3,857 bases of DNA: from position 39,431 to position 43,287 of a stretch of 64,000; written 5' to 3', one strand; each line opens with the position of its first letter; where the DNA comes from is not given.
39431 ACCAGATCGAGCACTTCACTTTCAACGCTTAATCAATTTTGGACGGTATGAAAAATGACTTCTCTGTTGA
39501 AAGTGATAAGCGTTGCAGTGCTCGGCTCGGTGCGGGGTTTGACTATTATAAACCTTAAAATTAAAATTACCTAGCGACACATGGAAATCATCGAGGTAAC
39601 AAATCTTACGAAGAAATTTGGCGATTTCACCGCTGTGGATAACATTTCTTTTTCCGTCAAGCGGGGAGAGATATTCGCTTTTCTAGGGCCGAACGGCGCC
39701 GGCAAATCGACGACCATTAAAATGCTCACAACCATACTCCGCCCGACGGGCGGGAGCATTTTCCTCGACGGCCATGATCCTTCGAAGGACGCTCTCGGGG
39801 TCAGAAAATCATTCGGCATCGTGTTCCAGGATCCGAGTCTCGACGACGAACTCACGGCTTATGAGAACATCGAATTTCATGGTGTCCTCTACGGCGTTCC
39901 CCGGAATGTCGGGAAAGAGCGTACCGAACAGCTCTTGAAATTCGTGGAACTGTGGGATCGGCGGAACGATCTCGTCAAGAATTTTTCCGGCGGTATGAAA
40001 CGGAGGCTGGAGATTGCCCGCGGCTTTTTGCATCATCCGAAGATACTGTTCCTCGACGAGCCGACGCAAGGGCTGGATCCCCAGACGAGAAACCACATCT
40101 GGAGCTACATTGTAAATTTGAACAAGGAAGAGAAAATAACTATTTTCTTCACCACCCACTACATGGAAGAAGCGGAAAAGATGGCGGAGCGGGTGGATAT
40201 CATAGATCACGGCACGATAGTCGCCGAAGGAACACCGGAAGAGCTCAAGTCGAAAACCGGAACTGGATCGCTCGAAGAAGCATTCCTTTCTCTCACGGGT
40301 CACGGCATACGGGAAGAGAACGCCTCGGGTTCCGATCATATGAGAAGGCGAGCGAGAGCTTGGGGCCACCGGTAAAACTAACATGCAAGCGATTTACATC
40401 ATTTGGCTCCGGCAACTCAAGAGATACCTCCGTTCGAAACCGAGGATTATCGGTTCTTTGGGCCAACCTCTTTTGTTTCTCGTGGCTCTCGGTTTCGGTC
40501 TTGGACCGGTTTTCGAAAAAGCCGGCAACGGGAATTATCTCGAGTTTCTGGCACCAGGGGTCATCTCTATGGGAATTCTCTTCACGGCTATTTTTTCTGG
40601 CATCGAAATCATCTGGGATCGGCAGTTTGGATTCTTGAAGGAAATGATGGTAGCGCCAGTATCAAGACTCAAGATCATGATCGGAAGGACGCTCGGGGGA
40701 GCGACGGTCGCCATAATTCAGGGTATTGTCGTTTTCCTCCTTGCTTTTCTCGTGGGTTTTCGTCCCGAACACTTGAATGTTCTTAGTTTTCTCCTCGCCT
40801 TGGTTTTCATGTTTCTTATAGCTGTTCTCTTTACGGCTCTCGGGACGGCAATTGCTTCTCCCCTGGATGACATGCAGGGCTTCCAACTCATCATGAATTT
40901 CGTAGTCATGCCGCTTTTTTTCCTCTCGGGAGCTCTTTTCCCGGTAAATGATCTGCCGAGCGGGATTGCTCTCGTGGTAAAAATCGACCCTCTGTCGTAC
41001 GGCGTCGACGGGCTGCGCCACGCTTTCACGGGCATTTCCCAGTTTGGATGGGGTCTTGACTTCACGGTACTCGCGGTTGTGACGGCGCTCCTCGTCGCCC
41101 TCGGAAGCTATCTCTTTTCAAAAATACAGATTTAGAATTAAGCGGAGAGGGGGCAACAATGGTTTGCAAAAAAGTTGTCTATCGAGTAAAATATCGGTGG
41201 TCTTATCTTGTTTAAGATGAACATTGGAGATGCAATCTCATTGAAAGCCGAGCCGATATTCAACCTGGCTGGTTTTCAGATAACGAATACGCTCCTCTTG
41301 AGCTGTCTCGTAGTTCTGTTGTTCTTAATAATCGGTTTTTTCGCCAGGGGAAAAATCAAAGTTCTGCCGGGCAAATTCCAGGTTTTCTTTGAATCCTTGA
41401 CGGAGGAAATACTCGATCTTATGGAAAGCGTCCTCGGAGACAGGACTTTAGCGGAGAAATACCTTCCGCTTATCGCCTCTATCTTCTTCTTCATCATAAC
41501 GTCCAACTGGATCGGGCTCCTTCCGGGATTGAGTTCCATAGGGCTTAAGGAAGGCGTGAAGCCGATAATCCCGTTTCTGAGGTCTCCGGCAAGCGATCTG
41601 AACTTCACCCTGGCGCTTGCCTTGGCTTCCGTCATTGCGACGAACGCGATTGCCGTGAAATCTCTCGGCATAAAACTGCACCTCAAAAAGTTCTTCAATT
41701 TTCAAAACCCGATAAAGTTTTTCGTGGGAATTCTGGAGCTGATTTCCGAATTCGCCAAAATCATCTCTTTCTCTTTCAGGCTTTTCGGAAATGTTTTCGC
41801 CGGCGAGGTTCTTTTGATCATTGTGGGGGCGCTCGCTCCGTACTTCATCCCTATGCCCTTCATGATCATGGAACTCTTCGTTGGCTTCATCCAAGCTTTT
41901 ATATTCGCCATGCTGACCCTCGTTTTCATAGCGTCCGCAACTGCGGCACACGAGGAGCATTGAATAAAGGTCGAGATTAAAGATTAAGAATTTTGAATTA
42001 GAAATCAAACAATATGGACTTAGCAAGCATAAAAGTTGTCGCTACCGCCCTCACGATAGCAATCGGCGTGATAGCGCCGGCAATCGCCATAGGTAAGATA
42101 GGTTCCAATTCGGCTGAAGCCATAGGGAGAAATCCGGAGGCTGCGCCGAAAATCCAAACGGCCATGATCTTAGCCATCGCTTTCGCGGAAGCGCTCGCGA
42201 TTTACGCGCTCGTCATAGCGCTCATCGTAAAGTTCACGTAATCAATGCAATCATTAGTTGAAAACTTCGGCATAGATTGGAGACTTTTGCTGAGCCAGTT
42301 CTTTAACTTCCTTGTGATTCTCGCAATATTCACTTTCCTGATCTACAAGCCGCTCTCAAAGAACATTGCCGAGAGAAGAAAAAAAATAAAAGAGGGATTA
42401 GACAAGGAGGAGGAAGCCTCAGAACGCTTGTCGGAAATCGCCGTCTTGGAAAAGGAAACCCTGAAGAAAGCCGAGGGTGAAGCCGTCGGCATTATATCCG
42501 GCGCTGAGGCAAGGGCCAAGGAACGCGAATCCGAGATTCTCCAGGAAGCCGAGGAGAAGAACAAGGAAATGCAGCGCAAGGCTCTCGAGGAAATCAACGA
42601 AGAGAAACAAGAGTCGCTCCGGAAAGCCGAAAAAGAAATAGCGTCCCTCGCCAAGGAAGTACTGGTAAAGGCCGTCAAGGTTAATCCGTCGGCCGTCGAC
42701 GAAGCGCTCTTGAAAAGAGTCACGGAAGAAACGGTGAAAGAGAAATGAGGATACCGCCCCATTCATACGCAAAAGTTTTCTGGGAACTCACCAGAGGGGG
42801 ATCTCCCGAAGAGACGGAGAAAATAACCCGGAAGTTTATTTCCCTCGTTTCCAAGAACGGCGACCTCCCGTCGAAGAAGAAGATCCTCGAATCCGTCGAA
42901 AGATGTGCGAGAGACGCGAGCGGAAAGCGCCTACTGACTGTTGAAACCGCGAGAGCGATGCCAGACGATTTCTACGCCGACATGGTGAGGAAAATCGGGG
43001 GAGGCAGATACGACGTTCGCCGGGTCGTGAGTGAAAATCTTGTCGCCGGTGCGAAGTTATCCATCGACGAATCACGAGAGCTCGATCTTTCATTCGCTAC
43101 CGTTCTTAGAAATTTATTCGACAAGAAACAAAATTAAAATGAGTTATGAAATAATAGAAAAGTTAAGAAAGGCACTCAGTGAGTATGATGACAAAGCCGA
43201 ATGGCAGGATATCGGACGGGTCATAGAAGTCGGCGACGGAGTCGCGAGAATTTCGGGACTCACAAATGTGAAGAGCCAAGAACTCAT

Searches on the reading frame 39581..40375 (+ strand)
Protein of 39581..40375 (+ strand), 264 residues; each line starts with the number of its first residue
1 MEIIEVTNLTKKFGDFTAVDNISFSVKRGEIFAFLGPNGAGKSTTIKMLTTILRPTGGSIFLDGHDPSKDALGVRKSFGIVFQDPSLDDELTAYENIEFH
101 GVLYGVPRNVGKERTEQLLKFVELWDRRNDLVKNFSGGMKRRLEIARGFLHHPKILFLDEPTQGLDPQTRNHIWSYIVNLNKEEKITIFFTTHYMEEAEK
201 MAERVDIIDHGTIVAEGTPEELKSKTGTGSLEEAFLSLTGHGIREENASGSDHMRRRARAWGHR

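Call 62: search_protein_families(library=pfam, proteins=[window:39581-40375:+], max_evalue=0.001)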
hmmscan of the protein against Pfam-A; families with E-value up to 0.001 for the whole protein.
window:39581-40375:+ (264 aa): 5 families
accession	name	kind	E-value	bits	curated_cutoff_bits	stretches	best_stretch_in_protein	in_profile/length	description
PF00005.33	ABC_tran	-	3.3e-36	125.4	25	1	20-163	2-137/137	ABC transporter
PF13304.12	AAA_21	-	6e-11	43.4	27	1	126-193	229-298/304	AAA domain, putative AbiEii toxin, Type IV TA system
PF13175.12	AAA_15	-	0.00029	21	32.1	0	27-56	24-50/374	AAA ATPase domain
PF13555.12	AAA_29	-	0.00037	20.6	27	1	20-57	15-50/61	P-loop containing region of AAA domain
PF13476.12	AAA_23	-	0.00038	21.6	27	1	13-58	7-46/201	AAA domain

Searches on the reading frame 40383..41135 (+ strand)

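Call 62: search_protein_families(library=pfam, proteins=[window:40383-41135:+], max_evalue=0.001)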
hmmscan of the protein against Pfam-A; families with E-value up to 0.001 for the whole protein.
window:40383-41135:+ (250 aa): 2 families
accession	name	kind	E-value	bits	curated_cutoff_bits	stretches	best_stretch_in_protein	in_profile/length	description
PF01061.29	ABC2_membrane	-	3.2e-35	122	26.9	1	3-215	2-210/211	ABC-2 type transporter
PF12698.13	ABC2_membrane_3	-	5.1e-21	75.6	31.6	1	48-242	156-346/347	ABC-2 family transporter protein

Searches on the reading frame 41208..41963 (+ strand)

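Call 62: search_protein_families(library=pfam, proteins=[window:41208-41963:+], max_evalue=0.001)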
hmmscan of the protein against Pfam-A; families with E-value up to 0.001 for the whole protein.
window:41208-41963:+ (251 aa): 1 family
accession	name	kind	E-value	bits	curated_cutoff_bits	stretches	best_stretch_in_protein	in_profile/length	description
PF00119.25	ATP-synt_A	-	8.1e-45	153.8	33.9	1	31-241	3-216/217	ATP synthase A chain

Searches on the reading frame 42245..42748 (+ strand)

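Call 63: search_protein_families(library=pfam, proteins=[window:42245-42748:+], max_evalue=0.001)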
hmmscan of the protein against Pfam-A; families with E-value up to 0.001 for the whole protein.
window:42245-42748:+ (167 aa): 1 family
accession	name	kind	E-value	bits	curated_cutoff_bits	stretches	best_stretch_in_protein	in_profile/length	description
PF00430.23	ATP-synt_B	-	1.9e-16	60.8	28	1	15-139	2-126/132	ATP synthase B/B' CF(0)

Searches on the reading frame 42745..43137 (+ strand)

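Call 63: search_protein_families(library=pfam, proteins=[window:42745-43137:+], max_evalue=0.001)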
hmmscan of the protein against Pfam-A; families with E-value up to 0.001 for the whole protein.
window:42745-43137:+ (130 aa): 1 family
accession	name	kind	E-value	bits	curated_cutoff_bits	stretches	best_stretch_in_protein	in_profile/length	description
PF00213.23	OSCP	-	1.1e-05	26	22.3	1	23-124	64-168/172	ATP synthase delta (OSCP) subunit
